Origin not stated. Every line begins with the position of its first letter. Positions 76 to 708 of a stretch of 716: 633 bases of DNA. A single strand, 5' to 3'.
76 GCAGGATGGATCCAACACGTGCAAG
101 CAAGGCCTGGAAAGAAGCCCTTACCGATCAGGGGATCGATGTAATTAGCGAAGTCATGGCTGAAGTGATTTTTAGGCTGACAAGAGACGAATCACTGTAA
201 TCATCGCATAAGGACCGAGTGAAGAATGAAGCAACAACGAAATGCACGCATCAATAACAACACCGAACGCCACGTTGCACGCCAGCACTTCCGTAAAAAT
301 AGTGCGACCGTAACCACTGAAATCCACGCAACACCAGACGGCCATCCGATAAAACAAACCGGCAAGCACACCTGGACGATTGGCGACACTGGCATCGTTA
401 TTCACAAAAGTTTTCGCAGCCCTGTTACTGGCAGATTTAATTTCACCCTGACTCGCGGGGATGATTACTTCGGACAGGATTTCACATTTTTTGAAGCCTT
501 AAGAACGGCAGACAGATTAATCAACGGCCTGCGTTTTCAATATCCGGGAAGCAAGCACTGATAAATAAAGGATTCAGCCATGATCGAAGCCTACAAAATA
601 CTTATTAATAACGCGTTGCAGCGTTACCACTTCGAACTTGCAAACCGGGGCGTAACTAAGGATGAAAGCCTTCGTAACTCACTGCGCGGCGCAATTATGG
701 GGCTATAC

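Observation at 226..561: ORF2 has a highly basic N-terminal segment and an aromatic-rich C-terminal half, suggesting a small nucleic-acid-binding or protein-inhibitor type product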

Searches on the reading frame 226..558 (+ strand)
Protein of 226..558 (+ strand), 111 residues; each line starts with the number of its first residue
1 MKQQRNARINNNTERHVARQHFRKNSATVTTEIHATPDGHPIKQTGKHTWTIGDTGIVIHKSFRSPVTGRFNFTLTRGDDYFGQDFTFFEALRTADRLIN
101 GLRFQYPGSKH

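Call 8: search_protein_families(proteins=[window:226-558:+], library=phrogs, max_evalue=0.01)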
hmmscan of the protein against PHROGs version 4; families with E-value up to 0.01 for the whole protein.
window:226-558:+ (111 aa): 2 families
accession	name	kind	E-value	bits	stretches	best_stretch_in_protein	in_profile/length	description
phrog_2492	-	unknown function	1.7e-34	118.7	1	24-106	1-82/83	-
phrog_8373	-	unknown function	0.00091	20.4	1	72-103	16-47/72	-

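Call 9: search_protein_families(proteins=[window:226-558:+], library=ncbifam, max_evalue=0.01)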
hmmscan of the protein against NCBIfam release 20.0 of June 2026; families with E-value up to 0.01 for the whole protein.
window:226-558:+ (111 aa): 0 families

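Call 10: search_protein_families(proteins=[window:226-558:+], library=padloc, max_evalue=0.1)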
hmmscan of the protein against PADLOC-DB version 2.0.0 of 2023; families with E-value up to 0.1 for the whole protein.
window:226-558:+ (111 aa): 0 families

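Call 11: search_solved_structures(query=window:226-558:+, max_evalue=10)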
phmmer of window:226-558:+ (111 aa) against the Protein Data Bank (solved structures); distinct sequences matched with E-value up to 10: 0.

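Call 12: profile_search(protein=window:226-558:+)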
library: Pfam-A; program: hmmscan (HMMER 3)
A. the first sequence (111 residues): domains with independent E <= 10: 1; with E <= 0.001: 1
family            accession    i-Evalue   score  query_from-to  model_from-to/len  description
DUF4761           PF15958.10    3.9e-29   101.3      12-104         4-99/105  Domain of unknown function (DUF4761)

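Call 13: find_homologous_proteins(query=window:226-558:+, max_evalue=0.001)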
Query window:226-558:+ (111 aa): 24 proteins with E <= 0.001 among 25 candidates.
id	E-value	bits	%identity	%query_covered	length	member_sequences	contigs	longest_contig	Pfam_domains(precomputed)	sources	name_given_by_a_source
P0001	1.4e-65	236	93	100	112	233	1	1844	PF15958.10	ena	-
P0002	3.7e-57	209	84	100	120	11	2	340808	PF15958.10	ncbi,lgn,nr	ncbi:hypothetical protein AML88_05075 [Escherichia coli]|nr:DUF4761 family protein [Escherichia coli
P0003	1.3e-56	207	92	89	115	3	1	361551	PF15958.10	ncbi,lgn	ncbi:TPA: DUF4761 family protein [Escherichia coli]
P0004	1.8e-56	207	89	94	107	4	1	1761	PF15958.10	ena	-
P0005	2.3e-56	207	89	94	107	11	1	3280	PF15958.10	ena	-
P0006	5.9e-55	202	81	100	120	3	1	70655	PF15958.10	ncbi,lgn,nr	ncbi:DUF4761 family protein [Escherichia coli]|nr:DUF4761 family protein [Escherichia coli]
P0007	5.2e-49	183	84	86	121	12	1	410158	PF15958.10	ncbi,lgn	-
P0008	1.1e-48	182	87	83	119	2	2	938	PF15958.10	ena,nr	nr:DUF4761 family protein [Escherichia coli]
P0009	1.7e-48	181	77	94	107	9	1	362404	PF15958.10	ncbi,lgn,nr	ncbi:DUF4761 family protein [Escherichia coli]|nr:DUF4761 family protein [Escherichia coli]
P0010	2.6e-46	174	76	94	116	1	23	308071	PF15958.10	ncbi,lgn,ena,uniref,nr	ncbi:DUF4761 family protein [Escherichia coli]|uniref:DUF4761 family protein n=1 Tax=Escherichia col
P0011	1.4e-42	162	70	88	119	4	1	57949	PF15958.10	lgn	-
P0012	2.2e-42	162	74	94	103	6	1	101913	PF15958.10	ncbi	ncbi:DUF4761 family protein [Escherichia coli]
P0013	9.6e-41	156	73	94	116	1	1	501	PF15958.10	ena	-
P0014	7.5e-33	131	60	96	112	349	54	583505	PF15958.10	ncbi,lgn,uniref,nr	ncbi:TPA: DUF4761 family protein [Escherichia coli]|uniref:DUF4761 family protein n=2 Tax=Escherichi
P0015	9.2e-33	131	94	58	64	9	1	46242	PF15958.10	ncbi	ncbi:TPA: DUF4761 family protein, partial [Escherichia coli]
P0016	1.7e-30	123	58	96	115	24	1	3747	PF15958.10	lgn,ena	-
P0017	2.6e-30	123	56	96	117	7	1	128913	PF15958.10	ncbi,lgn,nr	ncbi:DUF4761 family protein [Escherichia coli]|nr:DUF4761 family protein [Escherichia coli]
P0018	3.9e-30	122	58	96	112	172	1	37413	PF15958.10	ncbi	ncbi:TPA: DUF4761 family protein [Escherichia coli]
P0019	5.7e-29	118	60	86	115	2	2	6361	PF15958.10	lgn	-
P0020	8.2e-29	118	57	96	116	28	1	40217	PF15958.10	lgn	-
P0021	1.6e-28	117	90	53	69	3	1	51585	PF15958.10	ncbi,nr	ncbi:DUF4761 family protein, partial [Escherichia coli]|nr:DUF4761 family protein [Escherichia coli]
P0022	2.1e-28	117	55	94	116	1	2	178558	PF15958.10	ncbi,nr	ncbi:DUF4761 family protein [Escherichia coli]|nr:DUF4761 family protein [Escherichia coli] EFJ27215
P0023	2.0e-26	110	54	96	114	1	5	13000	PF15958.10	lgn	-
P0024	1.1e-25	108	52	96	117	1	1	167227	PF15958.10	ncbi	-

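Call 16: search_dna_similar(query=window:226-558:+, collection=phages, mode=protein, max_evalue=0.001, max_rows=40)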
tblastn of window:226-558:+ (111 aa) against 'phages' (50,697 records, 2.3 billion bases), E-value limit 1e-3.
Records with a match: 12; places in all: 12; records where one place covers at least 80% of the query: 12.
Best place of each record, by identity: <60% 12.
By first word of the organism name: Escherichia 9; Xuanwuvirus 2; Citrobacter 1.
By host as written in the record: Escherichia coli 3; - 2; Escherichia coli K88 2; Escherichia coli 520873 2; Escherichia coli C 1; Escherichia coli O25b:H4-ST131 1; Citrobacter rodentium DBS100 1.
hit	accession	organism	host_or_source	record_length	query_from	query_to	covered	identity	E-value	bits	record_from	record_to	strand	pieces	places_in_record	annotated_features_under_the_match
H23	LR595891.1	Xuanwuvirus P884B11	-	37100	1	104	94%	53.3%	3e-29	115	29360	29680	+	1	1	hypothetical protein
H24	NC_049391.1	Xuanwuvirus P884B11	-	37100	1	104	94%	53.3%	3e-29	115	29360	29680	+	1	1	hypothetical protein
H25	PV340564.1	Escherichia phage PhiR44_2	Escherichia coli C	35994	1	104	94%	52.3%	6e-29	114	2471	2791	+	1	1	hypothetical protein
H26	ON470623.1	Escherichia phage vB_EcoM-705R2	Escherichia coli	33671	1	104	94%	51.8%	7e-28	111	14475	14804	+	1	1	hypothetical protein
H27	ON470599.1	Escherichia phage vB_EcoM-569R5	Escherichia coli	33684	1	104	94%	51.8%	7e-28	111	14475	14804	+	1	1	hypothetical protein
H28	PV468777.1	Escherichia phage Entero_P88_NC_026014(23)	Escherichia coli O25b:H4-ST131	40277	1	104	94%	51.8%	7e-28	111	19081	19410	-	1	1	DUF4761 family protein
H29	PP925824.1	Escherichia phage Chuche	Escherichia coli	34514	1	104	94%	51.8%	7e-27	108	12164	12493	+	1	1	hypothetical protein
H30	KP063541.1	Escherichia phage P88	Escherichia coli K88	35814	1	104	94%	50.9%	1e-27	110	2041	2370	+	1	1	hypothetical protein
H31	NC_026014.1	Escherichia phage P88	Escherichia coli K88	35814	1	104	94%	50.9%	1e-27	110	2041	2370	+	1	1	DUF4761 family protein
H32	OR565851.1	Citrobacter phage Shae_phiSM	Citrobacter rodentium DBS100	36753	1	104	94%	50.9%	2e-25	103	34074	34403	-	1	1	hypothetical protein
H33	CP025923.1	Escherichia phage 520873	Escherichia coli 520873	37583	7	104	88%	50.5%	1e-25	104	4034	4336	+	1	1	record has no annotation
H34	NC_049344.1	Escherichia phage 520873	Escherichia coli 520873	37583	7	104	88%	50.5%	1e-25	104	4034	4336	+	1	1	DUF4761 family protein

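Call 18: get_annotated_region(hit=H31, flank=4000)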
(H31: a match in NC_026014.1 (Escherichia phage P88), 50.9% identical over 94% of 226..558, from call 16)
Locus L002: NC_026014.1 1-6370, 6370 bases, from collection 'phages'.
description: Enterobacteria phage P88, complete genome.
organism: Escherichia phage P88 (NCBI taxid 1567486)
taxonomy: Viruses; Duplodnaviria; Heunggongvirae; Uroviricota; Caudoviricetes; Peduoviridae; Xuanwuvirus; Xuanwuvirus P88
host: Escherichia coli K88; source: -; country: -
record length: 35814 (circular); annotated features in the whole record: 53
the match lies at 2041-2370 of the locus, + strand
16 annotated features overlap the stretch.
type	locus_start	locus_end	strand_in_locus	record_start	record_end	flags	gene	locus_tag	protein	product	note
CDS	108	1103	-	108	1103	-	-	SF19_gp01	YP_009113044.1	integrase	-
CDS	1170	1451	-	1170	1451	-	-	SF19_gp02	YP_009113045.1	transcriptional regulator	C protein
CDS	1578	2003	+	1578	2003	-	-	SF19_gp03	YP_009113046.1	transcriptional regulator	Regulatory protein, Phage_COX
CDS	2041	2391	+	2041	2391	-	-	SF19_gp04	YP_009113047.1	DUF4761 family protein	-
CDS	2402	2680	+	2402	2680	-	-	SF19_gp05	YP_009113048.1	hypothetical protein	-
CDS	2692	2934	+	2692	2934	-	-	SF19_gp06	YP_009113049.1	DUF4754 family protein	-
CDS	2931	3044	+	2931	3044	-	-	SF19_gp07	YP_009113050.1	membrane protein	-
CDS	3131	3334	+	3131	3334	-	-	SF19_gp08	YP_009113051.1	hypothetical protein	-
CDS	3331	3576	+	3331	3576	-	-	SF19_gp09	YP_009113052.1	winged helix-turn-helix domain-containing protein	-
CDS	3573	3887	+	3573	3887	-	-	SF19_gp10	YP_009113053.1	ead/Ea22-like family protein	Ead/Ea22-like protein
CDS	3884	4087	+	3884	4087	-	-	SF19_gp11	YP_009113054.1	membrane protein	-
CDS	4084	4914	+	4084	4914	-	-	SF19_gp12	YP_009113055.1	lipoprotein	serine protease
CDS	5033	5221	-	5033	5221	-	-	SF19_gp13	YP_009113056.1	hypothetical protein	-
CDS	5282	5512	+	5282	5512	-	-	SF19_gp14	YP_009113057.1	derepression protein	-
CDS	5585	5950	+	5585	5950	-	-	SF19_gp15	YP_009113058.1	hypothetical protein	-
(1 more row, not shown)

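Call 21: search_protein_representatives(protein=window:226-558:+)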
Query: 111 residues. Proteins with E-value up to 0.001 (for the whole library): 17; up to 1e-10: 4; up to 1e-30: 1. The best 17 are listed.
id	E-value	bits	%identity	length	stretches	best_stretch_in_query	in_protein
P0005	7.4e-57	206.6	89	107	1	1-105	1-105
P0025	4.0e-24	101.2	54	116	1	1-104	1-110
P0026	1.6e-17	79.9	63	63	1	49-108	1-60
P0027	5.8e-15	71.7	59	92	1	42-104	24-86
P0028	1.1e-08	51.5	43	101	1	1-69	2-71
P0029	1.5e-08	51.1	47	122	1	7-65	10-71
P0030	2.8e-07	47.0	50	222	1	23-72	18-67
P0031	5.7e-06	42.8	55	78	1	61-104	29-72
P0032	1.5e-05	41.4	47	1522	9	29-50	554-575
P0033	7.9e-05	39.1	46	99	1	1-57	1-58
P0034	1.4e-04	38.4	31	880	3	33-80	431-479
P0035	1.6e-04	38.1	53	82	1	1-53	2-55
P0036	1.7e-04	38.1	50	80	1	2-53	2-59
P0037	3.1e-04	37.2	34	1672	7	25-90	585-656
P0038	3.6e-04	37.0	36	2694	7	30-85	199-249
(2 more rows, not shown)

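Call 23: predict_structure(alignment_id=A1)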
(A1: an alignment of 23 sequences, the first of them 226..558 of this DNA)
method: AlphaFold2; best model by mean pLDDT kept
length: 111 residues; sequences in the alignment: 23
mean_pLDDT: 74.8   pTM: 0.62
mean pLDDT of the five models: 74.8, 73.7, 73.6, 72.2, 71.3
residues with pLDDT >= 90: 43; 70-90: 31; 50-70: 8; < 50: 29
segments of 3 or more residues with pLDDT < 50: 1-8, 10-14, 16-23, 25-30
pLDDT, mean of each block of 10 residues (from residue 1): 43 44 43 84 93 93 85 91 86 92 70 41
secondary structure, 60 per line:
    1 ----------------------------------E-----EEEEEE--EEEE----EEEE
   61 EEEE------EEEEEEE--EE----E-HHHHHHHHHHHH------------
elements in order: E41-46 E49-52 E57-64 E71-77 H88-99

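Call 29: fold_search(model_id=the predicted structure, library=viral)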
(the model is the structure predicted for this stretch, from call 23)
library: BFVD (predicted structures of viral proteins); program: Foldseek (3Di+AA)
matches with E <= 10: 509; with E <= 0.001: 0
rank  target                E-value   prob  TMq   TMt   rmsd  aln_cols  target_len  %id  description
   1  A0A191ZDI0            1.3e-02  1.00  0.45  0.32   2.7        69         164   14  (no name in the UniProt tables at hand)
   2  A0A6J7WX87            1.3e-02  1.00  0.44  0.55   9.0        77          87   12  Uncharacterized protein [uncultured Caudovirales phage]
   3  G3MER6                3.8e-02  0.82  0.33  0.33  16.0       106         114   22  Uncharacterized protein [Mycobacterium phage Violet]
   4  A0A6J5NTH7            4.9e-02  1.00  0.48  0.19   9.0        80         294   15  Uncharacterized protein [uncultured Caudovirales phage]
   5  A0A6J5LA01            7.6e-02  0.92  0.34  0.50   6.4        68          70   19  Uncharacterized protein [uncultured Caudovirales phage]
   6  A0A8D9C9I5            9.2e-02  0.41  0.28  0.31   9.6       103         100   16  Uncharacterized protein [uncultured marine phage]
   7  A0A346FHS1            1.4e-01  0.96  0.40  0.24   2.6        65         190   18  Uncharacterized protein [Erwinia phage SunLIRen]
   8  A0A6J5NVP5            1.6e-01  0.99  0.40  0.78   1.9        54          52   20  Uncharacterized protein [uncultured Caudovirales phage]
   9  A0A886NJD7            1.7e-01  0.35  0.26  0.25  10.0        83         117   14  (no name in the UniProt tables at hand)
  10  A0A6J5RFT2            2.1e-01  0.97  0.44  0.57   3.1        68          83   19  Uncharacterized protein [uncultured Caudovirales phage]
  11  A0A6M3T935            2.3e-01  0.69  0.34  0.39   7.9        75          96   13  (no name in the UniProt tables at hand)
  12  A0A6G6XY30            2.6e-01  0.72  0.38  0.27   4.0        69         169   12  (no name in the UniProt tables at hand)
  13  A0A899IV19            2.6e-01  0.44  0.34  0.20  26.4       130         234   15  (no name in the UniProt tables at hand)
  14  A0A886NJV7            2.6e-01  0.30  0.26  0.27   6.8        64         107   14  (no name in the UniProt tables at hand)
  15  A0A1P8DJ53            2.6e-01  0.18  0.26  0.17  14.0       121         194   11  (no name in the UniProt tables at hand)
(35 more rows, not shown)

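Call 30: find_related_loci(query=A1, collection=viral_contigs, flank=4000)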
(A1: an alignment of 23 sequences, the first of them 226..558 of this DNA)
Query A1 (111 aa) in viral_contigs; peptide patterns used: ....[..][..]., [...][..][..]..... (x = any residue, [..] = any of these).
64 stretches matched a pattern; 19 encode a relative of the query (tblastn E <= 1e-3); 19 distinct loci.
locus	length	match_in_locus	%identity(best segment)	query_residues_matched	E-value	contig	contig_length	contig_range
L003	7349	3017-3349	100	1-111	8e-74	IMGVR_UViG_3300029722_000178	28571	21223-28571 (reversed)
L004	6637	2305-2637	96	1-111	7e-72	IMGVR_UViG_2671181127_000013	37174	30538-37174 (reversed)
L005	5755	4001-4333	96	1-111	7e-72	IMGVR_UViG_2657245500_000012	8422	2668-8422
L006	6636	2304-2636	95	1-111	8e-71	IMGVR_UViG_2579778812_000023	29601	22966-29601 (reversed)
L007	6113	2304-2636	95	1-111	8e-71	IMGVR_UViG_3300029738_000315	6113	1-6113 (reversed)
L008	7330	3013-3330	91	4-111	1e-63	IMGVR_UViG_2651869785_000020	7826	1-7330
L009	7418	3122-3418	94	13-111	5e-62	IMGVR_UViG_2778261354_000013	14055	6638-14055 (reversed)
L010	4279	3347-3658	90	1-104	2e-61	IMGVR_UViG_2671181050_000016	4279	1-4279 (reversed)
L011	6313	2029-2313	84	10-104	7e-53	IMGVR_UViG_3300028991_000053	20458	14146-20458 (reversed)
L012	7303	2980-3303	59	1-107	6e-37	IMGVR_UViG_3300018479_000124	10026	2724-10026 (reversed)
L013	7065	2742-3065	58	1-107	2e-36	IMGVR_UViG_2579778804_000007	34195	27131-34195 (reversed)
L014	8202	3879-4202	58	1-107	2e-36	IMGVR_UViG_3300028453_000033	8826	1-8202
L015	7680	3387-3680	61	13-107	6e-36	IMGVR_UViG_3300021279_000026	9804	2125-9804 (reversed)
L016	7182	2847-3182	56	1-107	1e-35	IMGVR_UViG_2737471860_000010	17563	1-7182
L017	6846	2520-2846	56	1-106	2e-35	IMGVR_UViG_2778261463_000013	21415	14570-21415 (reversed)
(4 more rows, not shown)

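Call 42: fold_search(model_id=the predicted structure, library=afdb50)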
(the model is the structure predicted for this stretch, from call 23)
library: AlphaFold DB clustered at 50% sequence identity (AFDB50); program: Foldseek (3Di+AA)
matches with E <= 10: 383; with E <= 0.001: 14
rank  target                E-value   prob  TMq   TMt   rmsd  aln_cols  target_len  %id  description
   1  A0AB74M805            5.0e-13  1.00  0.60  0.67  16.1        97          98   86  DUF4761 family protein (Fragment) [Escherichia coli]
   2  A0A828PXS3            6.0e-12  1.00  0.67  0.61   7.2       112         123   59  DUF4761 family protein [Escherichia coli]
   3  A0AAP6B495            6.8e-12  1.00  0.70  0.69   7.6       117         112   54  DUF4761 family protein [Escherichia coli]
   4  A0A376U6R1            9.8e-10  1.00  0.64  0.47  14.0       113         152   49  DUF4761 family protein [Escherichia coli]
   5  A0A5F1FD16            1.3e-09  1.00  0.64  0.61  14.4       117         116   47  DUF4761 family protein
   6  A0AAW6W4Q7            2.1e-09  1.00  0.70  0.75   9.7       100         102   49  DUF4761 family protein [Escherichia coli]
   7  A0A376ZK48            2.1e-08  1.00  0.70  0.74   4.9       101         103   46  DUF4761 family protein [Escherichia coli]
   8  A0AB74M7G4            2.5e-08  1.00  0.49  0.90   1.5        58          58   98  DUF4761 family protein (Fragment) [Escherichia coli]
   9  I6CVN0                6.7e-06  1.00  0.54  0.81   3.4        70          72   53  DUF4761 family protein [Shigella flexneri K-315]
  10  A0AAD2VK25            3.0e-04  1.00  0.46  0.54  10.8        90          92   39  DUF4761 family protein [Escherichia coli O111]
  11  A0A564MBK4            3.4e-04  1.00  0.52  0.61  15.9       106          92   21  DUF4761 domain-containing protein [Klebsiella spallanzanii]
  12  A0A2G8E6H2            6.2e-04  1.00  0.51  0.68  14.6        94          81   26  DUF4761 domain-containing protein
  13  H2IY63                6.6e-04  1.00  0.51  0.85   1.3        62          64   31  DUF4761 domain-containing protein [Rahnella aquatilis (strain ATCC 33071 / DSM 4594 / JCM 1683 / NBRC 105701 / NCIMB 13365 / CIP 78.65)]
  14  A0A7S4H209            6.6e-04  1.00  0.50  0.79   1.5        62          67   37  DUF4761 domain-containing protein
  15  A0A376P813            1.0e-03  1.00  0.40  0.72   1.6        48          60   58  DUF4761 family protein [Escherichia coli]
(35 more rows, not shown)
